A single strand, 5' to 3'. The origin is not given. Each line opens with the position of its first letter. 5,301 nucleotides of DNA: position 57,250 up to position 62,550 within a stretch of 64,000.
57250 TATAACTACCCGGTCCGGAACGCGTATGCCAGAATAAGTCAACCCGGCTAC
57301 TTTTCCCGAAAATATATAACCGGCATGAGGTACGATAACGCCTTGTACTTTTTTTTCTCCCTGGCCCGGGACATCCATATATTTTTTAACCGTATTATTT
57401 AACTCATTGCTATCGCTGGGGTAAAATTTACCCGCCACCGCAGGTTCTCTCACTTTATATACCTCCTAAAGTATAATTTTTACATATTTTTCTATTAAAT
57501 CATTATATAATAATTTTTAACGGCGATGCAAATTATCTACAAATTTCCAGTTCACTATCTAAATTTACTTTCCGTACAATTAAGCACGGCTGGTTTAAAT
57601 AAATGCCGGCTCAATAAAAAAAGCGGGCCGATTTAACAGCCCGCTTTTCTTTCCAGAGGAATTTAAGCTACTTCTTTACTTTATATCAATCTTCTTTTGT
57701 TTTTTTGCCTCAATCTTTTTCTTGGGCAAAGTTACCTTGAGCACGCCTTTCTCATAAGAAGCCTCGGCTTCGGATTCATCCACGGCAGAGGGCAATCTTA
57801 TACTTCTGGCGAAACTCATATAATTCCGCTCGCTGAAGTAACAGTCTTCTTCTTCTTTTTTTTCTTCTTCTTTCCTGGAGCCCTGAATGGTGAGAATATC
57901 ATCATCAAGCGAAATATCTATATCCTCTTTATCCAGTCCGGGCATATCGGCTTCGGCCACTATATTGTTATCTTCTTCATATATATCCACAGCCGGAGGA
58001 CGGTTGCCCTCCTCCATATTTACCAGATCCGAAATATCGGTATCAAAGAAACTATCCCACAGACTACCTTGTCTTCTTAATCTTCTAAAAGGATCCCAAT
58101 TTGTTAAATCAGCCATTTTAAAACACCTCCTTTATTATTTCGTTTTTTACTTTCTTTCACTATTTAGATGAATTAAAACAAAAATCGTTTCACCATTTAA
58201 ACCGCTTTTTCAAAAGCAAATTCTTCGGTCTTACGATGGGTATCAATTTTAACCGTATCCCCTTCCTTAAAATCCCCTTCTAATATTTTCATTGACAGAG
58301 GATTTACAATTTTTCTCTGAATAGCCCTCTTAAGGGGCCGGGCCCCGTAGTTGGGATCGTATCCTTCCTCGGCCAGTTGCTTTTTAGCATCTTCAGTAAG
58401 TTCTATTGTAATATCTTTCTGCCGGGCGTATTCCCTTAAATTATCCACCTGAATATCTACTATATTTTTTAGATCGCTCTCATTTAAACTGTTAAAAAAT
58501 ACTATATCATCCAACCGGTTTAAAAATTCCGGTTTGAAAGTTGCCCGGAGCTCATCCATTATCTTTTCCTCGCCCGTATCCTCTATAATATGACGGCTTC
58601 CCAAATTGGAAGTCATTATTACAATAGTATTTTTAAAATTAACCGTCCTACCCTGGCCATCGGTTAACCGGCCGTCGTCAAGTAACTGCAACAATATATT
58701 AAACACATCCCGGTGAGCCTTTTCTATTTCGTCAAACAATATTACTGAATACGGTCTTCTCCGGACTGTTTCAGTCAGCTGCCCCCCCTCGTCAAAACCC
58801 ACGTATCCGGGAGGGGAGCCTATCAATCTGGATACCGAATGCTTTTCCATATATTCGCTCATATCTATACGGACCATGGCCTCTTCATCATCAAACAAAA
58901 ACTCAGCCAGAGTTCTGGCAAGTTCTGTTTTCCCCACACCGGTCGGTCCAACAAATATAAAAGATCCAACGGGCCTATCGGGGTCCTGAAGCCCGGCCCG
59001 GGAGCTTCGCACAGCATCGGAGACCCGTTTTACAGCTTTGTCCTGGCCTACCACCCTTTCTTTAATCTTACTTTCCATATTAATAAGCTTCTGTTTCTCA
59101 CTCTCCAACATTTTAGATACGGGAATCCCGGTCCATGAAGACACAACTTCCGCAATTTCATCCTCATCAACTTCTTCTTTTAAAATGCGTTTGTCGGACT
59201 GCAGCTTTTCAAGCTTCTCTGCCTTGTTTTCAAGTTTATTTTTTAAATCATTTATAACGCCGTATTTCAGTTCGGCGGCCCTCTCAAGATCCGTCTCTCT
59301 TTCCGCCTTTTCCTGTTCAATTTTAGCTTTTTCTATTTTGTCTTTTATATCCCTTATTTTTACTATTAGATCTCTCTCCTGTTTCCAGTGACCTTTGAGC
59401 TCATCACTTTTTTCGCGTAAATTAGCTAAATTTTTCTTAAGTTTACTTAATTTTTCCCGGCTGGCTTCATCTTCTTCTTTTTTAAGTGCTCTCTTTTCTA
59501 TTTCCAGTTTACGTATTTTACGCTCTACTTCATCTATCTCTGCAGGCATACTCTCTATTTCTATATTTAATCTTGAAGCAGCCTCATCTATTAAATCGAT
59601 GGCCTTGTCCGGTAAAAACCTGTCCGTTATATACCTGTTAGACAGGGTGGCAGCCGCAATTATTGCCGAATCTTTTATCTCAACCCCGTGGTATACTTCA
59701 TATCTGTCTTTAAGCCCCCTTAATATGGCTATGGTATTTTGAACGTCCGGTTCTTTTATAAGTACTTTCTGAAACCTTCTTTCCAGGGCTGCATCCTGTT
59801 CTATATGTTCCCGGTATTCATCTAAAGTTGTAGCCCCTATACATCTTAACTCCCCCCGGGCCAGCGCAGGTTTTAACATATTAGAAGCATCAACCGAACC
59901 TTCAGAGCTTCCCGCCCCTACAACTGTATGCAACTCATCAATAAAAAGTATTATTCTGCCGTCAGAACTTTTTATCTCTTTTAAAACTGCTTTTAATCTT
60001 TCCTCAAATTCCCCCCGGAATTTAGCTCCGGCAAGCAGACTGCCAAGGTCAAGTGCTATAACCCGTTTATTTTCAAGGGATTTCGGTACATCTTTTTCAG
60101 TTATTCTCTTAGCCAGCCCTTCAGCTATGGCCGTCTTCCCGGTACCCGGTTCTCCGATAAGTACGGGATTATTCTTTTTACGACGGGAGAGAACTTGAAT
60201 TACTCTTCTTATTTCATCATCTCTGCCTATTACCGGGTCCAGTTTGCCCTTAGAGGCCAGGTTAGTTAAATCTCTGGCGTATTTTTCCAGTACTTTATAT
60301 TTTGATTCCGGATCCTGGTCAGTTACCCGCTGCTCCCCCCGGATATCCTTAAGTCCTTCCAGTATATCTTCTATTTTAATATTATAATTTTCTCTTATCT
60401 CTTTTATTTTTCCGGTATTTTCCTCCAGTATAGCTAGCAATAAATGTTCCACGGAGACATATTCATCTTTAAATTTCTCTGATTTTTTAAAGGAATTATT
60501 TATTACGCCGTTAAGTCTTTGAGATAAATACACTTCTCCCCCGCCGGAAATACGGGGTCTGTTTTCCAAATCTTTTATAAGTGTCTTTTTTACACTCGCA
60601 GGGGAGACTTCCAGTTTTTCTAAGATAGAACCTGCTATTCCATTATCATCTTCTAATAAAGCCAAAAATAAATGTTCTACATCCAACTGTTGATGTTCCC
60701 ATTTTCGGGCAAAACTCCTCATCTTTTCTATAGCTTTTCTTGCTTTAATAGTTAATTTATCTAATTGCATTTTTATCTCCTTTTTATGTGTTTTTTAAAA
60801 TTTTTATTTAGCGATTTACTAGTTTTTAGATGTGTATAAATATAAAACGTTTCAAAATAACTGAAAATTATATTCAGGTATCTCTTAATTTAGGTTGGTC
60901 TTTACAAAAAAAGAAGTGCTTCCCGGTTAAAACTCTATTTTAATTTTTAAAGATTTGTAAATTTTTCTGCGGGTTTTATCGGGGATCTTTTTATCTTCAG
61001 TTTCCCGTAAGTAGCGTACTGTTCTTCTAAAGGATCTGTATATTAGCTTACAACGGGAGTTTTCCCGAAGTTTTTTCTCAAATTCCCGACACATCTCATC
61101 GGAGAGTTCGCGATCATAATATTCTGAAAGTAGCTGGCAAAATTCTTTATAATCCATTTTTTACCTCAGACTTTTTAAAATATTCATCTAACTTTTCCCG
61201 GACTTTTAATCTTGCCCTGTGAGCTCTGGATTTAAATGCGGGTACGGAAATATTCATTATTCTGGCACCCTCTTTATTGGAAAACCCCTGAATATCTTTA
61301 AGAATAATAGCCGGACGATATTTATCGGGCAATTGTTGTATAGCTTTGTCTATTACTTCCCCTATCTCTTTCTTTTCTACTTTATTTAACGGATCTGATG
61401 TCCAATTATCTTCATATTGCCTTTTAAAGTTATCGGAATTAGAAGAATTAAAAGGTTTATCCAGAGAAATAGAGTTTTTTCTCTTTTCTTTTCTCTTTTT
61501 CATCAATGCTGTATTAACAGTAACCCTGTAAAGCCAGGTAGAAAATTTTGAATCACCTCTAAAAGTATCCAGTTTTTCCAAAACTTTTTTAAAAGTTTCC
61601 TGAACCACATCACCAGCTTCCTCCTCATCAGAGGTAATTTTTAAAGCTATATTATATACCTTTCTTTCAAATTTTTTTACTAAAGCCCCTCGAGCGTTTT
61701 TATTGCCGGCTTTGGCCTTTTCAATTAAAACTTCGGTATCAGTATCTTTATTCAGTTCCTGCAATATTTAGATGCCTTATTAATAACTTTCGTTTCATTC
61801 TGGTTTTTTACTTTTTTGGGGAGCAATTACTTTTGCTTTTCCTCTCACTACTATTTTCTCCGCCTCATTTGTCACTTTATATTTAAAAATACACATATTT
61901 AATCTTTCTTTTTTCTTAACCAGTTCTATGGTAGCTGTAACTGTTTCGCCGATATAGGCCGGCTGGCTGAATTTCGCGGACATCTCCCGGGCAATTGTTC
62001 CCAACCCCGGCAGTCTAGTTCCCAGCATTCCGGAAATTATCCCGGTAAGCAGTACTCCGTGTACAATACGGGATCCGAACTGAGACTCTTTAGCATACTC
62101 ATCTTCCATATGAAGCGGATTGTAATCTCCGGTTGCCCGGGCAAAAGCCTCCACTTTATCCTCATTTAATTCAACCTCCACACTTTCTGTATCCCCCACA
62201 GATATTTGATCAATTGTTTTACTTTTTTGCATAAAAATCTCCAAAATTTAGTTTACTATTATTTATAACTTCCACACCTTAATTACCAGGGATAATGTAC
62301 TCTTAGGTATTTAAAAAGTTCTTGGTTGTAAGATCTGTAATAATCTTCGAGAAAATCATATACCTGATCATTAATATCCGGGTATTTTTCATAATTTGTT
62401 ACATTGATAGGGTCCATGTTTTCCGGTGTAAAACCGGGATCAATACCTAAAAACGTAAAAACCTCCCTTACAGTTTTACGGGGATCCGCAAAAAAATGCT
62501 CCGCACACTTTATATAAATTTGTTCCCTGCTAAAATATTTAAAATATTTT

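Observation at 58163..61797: Local ECF-sigma heat-shock regulon defined by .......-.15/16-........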

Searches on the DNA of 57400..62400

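Call 67: search_rna_families(source=window, start=57400, end=62400, threshold=evalue, max_evalue=1)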
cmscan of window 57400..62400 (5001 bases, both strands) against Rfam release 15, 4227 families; matches with E-value up to 1: 3.
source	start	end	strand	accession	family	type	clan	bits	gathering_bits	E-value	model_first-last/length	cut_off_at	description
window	57609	57702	-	RF00558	L20_leader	Cis-reg; leader;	-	27.3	58.7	0.026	1-127/127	no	Ribosomal protein L20 leader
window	57490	57644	-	RF01439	S_pombe_snR36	Gene; snRNA; snoRNA; HACA-box;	CL00035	22.8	50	0.47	1-164/164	no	small nucleolar RNA snR36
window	61925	61978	+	RF03031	ssnA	Cis-reg;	-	17.2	37.3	0.94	1-48/48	no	ssnA RNA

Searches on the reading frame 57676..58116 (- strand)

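Call 4: search_protein_families(library=pfam, proteins=[window:57676-58116:-])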
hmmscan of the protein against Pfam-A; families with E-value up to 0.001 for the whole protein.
window:57676-58116:- (146 aa): 2 families
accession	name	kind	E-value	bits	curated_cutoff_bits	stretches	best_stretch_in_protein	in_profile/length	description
PF00011.27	HSP20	-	6.4e-26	90.9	20.8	1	44-146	1-102/102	Hsp20/alpha crystallin family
PF17886.7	ArsA_HSP20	-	1.2e-07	31.6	22.5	1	50-129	2-62/63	HSP20-like domain found in ArsA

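Call 5: search_protein_families(library=ncbifam, proteins=[window:57676-58116:-], max_evalue=0.01)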
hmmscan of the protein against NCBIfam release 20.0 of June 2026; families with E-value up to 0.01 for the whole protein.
window:57676-58116:- (146 aa): 5 families
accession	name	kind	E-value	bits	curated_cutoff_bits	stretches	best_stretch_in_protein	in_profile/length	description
NF042420.1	Hsp18_Clos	equivalog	1.7e-27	96.3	195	1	17-146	21-147/147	heat shock protein Hsp18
NF041799.1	Hsp14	equivalog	6.2e-26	90.7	100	1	40-145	18-117/118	archaeal heat shock protein Hsp14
NF041800.1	Hsp20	equivalog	1.9e-22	79.6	140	1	34-145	67-161/162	archaeal heat shock protein Hsp20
NF008013.0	PRK10743.1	equivalog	5.4e-07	29.8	212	1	21-146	17-137/137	small heat shock chaperone IbpA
NF008618.0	PRK11597.1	equivalog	2.3e-06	27.6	207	1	24-145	16-134/142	small heat shock chaperone IbpB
